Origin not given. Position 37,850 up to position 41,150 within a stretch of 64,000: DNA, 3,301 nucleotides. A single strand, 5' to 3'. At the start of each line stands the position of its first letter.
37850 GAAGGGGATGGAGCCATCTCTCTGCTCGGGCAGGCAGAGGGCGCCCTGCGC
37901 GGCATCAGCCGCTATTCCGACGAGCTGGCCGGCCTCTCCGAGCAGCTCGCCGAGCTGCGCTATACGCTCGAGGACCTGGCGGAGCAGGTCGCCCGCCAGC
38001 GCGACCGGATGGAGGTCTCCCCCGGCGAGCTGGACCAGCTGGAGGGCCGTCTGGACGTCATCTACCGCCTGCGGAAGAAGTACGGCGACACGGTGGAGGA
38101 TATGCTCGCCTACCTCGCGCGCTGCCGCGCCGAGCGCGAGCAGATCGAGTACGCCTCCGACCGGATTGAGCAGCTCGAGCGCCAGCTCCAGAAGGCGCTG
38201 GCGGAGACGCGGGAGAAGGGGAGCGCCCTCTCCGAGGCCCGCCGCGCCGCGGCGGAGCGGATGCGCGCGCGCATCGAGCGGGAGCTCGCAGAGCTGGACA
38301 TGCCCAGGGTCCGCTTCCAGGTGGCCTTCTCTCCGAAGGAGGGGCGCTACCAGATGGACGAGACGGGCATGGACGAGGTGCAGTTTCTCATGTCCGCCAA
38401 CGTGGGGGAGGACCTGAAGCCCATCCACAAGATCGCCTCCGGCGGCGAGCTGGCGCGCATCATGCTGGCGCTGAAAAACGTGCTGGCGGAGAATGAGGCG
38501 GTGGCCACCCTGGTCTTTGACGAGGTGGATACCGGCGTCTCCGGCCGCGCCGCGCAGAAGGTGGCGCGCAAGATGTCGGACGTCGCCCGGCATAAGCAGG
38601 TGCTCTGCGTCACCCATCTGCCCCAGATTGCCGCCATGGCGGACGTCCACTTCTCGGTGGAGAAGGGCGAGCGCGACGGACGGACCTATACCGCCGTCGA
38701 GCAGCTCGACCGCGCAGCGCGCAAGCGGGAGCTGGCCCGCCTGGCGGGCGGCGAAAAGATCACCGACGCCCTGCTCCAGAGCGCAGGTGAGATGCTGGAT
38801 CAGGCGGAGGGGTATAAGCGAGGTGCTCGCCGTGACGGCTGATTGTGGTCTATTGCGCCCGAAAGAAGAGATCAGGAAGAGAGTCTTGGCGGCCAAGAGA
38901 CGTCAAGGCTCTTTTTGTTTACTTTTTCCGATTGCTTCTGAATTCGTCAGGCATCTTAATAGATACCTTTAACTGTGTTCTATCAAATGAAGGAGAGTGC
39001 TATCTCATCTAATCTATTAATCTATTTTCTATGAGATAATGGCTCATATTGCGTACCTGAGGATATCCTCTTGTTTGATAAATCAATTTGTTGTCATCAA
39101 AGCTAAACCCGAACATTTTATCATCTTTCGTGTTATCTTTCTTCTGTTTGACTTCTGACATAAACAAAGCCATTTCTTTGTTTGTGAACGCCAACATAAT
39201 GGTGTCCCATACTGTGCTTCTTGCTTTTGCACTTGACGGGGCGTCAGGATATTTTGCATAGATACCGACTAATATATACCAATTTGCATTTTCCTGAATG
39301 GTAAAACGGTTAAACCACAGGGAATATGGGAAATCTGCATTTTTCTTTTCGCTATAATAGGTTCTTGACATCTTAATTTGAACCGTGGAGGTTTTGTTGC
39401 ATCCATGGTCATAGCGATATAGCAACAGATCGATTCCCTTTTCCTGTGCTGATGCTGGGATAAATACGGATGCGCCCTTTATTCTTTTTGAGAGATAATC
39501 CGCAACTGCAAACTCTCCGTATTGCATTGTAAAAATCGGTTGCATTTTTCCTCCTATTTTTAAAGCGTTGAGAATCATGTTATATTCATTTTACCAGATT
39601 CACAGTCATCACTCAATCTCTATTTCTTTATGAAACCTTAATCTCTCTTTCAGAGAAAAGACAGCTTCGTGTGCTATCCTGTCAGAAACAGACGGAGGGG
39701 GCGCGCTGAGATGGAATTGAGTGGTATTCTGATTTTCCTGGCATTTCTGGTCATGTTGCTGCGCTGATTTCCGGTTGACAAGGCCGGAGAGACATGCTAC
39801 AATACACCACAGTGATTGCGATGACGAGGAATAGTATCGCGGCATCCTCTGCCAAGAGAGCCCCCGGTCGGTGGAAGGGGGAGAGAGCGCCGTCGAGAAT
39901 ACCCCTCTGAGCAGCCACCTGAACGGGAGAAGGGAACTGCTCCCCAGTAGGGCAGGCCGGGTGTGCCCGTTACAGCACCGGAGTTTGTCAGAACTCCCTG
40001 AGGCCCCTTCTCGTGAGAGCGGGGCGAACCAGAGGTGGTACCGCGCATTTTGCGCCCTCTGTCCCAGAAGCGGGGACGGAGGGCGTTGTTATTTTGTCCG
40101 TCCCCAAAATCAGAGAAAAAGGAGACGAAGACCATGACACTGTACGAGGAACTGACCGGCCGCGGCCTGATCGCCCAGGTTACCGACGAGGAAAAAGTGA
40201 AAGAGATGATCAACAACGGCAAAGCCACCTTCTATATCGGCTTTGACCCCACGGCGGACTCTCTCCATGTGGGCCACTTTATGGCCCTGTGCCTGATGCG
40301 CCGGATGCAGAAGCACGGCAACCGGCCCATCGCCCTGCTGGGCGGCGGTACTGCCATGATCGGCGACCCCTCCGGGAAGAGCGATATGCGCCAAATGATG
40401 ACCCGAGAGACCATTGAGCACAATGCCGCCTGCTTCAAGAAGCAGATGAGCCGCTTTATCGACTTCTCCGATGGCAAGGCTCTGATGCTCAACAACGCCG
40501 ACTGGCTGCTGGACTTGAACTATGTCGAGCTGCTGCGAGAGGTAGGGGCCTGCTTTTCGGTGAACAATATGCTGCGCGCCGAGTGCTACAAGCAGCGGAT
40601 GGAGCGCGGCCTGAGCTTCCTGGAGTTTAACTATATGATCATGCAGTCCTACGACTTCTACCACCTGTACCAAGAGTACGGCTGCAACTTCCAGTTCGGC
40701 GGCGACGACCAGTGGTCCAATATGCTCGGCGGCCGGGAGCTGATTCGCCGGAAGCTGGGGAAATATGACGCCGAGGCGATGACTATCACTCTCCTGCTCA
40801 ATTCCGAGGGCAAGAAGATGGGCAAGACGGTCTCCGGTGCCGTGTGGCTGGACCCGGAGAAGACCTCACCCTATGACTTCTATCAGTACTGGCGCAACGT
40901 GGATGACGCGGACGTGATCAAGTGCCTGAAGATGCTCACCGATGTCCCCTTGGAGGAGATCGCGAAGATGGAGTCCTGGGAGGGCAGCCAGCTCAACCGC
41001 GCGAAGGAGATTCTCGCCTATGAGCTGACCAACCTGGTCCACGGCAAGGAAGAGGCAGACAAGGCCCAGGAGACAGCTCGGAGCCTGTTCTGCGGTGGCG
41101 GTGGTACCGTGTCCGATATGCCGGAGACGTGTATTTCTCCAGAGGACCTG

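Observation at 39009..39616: Solitary AT-rich nuclease-like gene inserted where spoIVB-spo0A usually follow recN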

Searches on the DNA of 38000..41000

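Call 37: search_rna_families(source=window, start=38000, end=41000, threshold=gathering)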
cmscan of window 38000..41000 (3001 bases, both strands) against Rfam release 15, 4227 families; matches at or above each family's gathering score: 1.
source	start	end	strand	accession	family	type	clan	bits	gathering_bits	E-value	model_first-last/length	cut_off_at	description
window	39812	40062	+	RF00230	T-box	Cis-reg; leader;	-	101.9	93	1.2e-22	1-219/219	no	T-box leader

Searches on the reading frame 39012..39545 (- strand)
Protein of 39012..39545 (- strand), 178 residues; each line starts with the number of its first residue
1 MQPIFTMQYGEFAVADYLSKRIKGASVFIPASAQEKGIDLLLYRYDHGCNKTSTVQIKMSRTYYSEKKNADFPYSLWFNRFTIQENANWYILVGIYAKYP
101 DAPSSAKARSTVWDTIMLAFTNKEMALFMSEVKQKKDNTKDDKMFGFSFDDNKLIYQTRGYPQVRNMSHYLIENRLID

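Call 5: search_protein_families(library=pfam, proteins=[window:39012-39545:-], max_evalue=10)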
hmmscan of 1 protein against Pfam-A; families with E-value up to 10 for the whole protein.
window:39012-39545:- (178 aa): 1 family
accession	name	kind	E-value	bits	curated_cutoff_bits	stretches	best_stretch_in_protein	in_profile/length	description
PF15115.11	HDNR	-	0.048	14.4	27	1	83-160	11-83/182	Domain of unknown function with conserved HDNR motif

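Call 6: search_protein_families(library=padloc, proteins=[window:39012-39545:-], max_evalue=10)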
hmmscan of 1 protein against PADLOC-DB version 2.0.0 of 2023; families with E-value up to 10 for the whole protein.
window:39012-39545:- (178 aa): 1 family
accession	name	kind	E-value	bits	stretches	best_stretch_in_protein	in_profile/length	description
PDLC03336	MTase_II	-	0.016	12.3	1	46-133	105-191/421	Type II methyltransferase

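Call 7: search_protein_families(library=ncbifam, proteins=[window:39012-39545:-], max_evalue=10)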
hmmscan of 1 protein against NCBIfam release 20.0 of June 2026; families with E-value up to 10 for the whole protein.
window:39012-39545:- (178 aa): 0 families
